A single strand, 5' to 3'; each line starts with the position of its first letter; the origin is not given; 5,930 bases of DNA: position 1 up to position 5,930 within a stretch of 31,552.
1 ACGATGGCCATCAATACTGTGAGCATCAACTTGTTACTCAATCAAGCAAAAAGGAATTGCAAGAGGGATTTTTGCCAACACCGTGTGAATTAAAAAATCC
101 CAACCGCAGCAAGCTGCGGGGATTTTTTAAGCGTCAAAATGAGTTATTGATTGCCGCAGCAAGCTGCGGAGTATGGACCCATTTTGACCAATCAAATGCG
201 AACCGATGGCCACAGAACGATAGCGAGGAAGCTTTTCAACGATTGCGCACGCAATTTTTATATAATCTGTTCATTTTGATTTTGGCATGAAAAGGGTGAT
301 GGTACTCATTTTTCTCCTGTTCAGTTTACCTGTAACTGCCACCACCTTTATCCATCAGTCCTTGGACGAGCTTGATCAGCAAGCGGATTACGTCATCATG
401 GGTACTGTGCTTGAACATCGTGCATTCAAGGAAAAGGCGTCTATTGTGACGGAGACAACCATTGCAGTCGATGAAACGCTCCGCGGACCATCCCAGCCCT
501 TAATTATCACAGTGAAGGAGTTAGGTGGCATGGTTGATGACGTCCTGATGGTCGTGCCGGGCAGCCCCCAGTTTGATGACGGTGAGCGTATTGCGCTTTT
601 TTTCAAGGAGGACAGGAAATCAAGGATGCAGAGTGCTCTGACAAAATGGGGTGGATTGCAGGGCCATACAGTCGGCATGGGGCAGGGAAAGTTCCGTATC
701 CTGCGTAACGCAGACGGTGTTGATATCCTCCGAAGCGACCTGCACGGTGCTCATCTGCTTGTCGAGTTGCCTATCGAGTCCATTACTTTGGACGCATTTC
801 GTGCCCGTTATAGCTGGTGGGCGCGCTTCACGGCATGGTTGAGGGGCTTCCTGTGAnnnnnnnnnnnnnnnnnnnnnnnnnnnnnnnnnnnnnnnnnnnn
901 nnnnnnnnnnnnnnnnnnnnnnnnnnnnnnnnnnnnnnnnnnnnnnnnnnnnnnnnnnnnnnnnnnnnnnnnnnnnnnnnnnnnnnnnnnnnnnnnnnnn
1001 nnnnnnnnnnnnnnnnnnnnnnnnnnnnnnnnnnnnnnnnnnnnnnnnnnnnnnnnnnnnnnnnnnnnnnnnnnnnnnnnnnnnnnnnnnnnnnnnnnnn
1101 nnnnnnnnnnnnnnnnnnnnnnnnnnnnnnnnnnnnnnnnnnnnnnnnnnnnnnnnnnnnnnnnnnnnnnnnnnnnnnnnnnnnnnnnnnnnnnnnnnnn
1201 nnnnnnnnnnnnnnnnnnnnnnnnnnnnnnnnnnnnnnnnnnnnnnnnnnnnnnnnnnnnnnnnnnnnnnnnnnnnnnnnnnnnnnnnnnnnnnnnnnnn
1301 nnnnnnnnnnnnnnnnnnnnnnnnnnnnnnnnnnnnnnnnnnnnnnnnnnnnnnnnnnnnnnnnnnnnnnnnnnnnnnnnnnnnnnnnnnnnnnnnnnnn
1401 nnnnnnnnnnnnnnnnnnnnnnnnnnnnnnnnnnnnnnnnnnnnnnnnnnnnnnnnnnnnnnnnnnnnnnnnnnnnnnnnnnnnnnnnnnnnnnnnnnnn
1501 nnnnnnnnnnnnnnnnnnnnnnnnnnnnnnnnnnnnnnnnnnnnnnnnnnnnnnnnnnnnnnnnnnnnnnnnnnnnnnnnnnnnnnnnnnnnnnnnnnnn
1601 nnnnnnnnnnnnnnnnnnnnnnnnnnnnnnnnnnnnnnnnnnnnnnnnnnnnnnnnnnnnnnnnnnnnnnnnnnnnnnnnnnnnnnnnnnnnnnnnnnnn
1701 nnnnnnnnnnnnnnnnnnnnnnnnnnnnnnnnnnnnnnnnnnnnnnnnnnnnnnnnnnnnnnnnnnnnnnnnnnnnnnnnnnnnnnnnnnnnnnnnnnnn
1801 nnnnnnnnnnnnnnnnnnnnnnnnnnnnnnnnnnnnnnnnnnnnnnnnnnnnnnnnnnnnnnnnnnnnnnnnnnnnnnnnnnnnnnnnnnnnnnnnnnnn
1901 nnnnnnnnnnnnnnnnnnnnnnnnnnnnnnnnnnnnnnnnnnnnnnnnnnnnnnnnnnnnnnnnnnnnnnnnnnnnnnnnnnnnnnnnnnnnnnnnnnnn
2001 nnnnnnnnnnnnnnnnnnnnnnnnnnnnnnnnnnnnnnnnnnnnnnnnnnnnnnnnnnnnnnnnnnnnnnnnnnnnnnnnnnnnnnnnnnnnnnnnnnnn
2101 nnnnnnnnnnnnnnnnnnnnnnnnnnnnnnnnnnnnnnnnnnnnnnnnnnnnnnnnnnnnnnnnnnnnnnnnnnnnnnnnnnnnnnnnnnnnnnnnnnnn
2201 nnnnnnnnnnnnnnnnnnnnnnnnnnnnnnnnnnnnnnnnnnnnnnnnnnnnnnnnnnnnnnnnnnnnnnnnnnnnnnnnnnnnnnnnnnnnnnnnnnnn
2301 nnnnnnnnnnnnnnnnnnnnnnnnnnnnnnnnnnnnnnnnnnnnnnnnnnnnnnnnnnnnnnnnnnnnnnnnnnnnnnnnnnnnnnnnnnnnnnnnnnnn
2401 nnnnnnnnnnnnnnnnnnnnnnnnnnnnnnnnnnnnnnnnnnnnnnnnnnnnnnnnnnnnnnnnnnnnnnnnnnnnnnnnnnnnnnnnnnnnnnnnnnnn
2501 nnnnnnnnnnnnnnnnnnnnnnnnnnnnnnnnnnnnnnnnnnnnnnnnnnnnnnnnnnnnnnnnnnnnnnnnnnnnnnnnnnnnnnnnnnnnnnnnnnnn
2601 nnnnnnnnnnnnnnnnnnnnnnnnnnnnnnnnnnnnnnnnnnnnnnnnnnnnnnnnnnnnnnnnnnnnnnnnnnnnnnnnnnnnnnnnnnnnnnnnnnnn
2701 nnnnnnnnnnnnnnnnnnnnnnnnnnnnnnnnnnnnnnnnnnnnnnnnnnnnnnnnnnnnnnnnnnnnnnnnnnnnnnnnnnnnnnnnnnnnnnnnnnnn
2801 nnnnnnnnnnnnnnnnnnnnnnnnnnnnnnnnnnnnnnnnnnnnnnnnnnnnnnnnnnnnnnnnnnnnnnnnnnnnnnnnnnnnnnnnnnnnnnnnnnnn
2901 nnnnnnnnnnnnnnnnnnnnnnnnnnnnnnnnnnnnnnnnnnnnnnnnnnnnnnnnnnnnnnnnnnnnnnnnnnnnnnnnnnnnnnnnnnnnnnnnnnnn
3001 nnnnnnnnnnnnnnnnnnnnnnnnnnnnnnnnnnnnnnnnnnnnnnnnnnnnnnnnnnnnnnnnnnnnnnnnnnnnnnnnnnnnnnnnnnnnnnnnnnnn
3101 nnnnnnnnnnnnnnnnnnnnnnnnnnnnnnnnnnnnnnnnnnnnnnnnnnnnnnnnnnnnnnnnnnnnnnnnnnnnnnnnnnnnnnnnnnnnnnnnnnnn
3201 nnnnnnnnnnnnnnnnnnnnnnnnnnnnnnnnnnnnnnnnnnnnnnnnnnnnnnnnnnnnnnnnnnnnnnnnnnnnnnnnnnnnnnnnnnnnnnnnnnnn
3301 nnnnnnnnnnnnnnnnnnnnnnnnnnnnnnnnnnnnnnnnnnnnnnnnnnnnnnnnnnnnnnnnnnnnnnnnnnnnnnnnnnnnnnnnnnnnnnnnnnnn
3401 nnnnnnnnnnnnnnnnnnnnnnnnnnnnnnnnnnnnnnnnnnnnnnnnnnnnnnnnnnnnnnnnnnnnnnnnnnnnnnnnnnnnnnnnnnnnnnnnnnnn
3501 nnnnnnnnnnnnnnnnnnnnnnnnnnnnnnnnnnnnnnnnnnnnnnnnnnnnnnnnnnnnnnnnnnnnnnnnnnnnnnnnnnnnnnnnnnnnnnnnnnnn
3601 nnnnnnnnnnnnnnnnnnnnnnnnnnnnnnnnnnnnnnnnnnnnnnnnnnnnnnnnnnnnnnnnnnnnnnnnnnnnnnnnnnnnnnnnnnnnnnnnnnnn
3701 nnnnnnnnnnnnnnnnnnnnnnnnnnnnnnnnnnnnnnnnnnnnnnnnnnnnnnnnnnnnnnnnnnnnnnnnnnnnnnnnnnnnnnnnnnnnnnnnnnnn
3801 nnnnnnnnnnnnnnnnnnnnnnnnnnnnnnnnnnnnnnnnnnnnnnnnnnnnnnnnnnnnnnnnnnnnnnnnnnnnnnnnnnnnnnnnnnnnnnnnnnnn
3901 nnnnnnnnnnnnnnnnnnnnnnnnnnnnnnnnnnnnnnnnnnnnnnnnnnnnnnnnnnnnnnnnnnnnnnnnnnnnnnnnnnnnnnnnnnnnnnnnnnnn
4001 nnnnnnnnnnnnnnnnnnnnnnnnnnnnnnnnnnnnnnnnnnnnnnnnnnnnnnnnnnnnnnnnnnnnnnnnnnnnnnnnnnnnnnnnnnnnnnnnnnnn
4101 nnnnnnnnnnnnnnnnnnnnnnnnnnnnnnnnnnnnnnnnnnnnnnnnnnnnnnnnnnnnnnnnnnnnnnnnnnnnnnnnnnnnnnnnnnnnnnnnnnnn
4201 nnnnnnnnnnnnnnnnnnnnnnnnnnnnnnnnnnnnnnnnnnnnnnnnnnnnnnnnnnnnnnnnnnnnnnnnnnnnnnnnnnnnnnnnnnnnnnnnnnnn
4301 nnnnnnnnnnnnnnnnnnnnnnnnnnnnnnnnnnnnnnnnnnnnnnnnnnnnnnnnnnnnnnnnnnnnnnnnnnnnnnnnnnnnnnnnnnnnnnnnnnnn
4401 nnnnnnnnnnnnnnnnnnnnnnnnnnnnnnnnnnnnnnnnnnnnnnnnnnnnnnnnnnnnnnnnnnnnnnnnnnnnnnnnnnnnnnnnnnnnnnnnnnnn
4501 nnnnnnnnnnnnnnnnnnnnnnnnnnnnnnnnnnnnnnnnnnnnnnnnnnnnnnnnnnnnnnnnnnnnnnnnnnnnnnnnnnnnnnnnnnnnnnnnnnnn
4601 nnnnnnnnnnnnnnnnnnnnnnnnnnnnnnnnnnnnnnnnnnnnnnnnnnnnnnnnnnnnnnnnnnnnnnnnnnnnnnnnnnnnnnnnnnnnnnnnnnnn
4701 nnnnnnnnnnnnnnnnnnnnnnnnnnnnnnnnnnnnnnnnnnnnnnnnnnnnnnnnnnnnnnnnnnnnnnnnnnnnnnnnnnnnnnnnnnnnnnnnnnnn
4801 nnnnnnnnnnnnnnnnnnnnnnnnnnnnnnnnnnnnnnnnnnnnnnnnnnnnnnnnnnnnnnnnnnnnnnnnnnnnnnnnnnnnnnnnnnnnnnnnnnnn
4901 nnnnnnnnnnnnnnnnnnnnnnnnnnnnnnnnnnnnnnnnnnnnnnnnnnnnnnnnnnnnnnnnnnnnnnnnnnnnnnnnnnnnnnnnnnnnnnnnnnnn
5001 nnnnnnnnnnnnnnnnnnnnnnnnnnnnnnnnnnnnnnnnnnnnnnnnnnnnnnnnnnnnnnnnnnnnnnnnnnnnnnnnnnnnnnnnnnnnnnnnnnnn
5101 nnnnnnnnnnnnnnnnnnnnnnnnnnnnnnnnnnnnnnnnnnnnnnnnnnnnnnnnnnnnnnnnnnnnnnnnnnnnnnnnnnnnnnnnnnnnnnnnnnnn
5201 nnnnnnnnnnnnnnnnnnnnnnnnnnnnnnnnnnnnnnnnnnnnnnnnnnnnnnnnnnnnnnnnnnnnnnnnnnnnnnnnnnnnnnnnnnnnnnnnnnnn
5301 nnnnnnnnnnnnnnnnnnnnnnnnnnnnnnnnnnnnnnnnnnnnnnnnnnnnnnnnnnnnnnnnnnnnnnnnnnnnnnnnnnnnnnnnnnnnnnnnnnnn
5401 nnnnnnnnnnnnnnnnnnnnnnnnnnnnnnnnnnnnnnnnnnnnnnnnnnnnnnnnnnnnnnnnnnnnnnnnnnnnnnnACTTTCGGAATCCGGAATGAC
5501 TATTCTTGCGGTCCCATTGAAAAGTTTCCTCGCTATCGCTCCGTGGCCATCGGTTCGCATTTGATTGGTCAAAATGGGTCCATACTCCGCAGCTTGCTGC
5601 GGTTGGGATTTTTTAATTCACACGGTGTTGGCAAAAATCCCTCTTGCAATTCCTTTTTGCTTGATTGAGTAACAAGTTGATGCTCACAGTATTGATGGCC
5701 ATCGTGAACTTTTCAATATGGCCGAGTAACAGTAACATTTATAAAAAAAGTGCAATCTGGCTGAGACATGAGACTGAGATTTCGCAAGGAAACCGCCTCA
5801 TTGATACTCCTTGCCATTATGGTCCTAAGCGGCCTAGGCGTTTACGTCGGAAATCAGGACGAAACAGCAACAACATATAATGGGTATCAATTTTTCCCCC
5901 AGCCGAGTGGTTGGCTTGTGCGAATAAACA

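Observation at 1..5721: Near-identical ~0.2-kb inverted repeats bracket the secreted-protein / giant metzincin gene pair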

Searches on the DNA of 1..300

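Call 34: search_rna_families(source=window, start=1, end=300, threshold=evalue, max_evalue=10)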
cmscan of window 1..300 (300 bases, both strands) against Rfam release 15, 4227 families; matches with E-value up to 10: 4.
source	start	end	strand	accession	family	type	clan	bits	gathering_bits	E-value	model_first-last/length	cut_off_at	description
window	93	189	-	RF00512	Leu_leader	Cis-reg; leader;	-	20.8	50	0.039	1-148/148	no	Leucine operon leader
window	87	133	-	RF00654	mir-216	Gene; miRNA;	CL00094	18.5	53.5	0.52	1-77/77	no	mir-216 microRNA precursor family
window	7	110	-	RF01839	eeev_FSE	Cis-reg; frameshift_element;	-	17.5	80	0.43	1-73/73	no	eastern equine encephalitis ribosomal frameshift element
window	90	131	+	RF00900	mir-255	Gene; miRNA;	-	16.8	50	2.4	1-59/59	no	mir-255 microRNA precursor family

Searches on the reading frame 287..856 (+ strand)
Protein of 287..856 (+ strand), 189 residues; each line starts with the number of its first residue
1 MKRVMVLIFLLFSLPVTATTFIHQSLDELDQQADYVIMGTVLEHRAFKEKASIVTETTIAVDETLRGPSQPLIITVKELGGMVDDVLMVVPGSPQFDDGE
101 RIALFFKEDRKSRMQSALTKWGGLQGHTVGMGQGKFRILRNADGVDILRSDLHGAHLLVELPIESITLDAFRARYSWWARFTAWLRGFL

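Call 6: search_protein_families(library=pfam, proteins=[window:287-856:+], max_evalue=0.01)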
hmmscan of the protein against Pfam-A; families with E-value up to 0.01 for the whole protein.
window:287-856:+ (189 aa): 0 families

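Call 9: find_encoding_contigs(protein=window:287-856:+, flank=10000, max_places=10)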
Protein window:287-856:+ (189 aa): no gene with exactly this product is on record in the collection.

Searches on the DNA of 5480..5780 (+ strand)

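Call 33: search_rna_families(source=window, start=5480, end=5780, threshold=evalue, max_evalue=10)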
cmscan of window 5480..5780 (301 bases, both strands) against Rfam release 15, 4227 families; matches with E-value up to 10: 1.
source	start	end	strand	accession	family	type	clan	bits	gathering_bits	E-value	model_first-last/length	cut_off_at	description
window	5596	5699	+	RF01839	eeev_FSE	Cis-reg; frameshift_element;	-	17.5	80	0.43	1-73/73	no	eastern equine encephalitis ribosomal frameshift element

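Call 35: search_dna_similar(query=window:5500-5735:+, collection=plasmids, mode=distant, max_evalue=0.01)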
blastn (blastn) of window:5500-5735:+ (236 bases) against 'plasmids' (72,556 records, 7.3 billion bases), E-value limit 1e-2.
Records with a match: 3; places in all: 5; records where one place covers at least 80% of the query: 0.
Best place of each record, by identity: 80-90% 3.
By first word of the organism name: Synechocystis 3.
By predicted mobility (MOB-suite, as given by PLSDB): non-mobilizable 3.
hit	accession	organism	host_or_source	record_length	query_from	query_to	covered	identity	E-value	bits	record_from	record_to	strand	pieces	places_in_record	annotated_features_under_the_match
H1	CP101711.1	Synechocystis sp. B12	cell culture,mangrove water from the ...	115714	72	110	17%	85.7%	5e-3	48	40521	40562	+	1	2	none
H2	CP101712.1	Synechocystis sp. B12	cell culture,mangrove water from the ...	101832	72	110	17%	85.7%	5e-3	48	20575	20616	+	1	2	none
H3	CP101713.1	Synechocystis sp. B12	cell culture,mangrove water from the ...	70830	72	110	17%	85.7%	5e-3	48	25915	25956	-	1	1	hypothetical protein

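Call 36: search_dna_similar(query=window:5500-5735:+, collection=phages, mode=distant, max_evalue=0.01)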
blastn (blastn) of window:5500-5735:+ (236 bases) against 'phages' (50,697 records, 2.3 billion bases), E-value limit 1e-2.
No match.
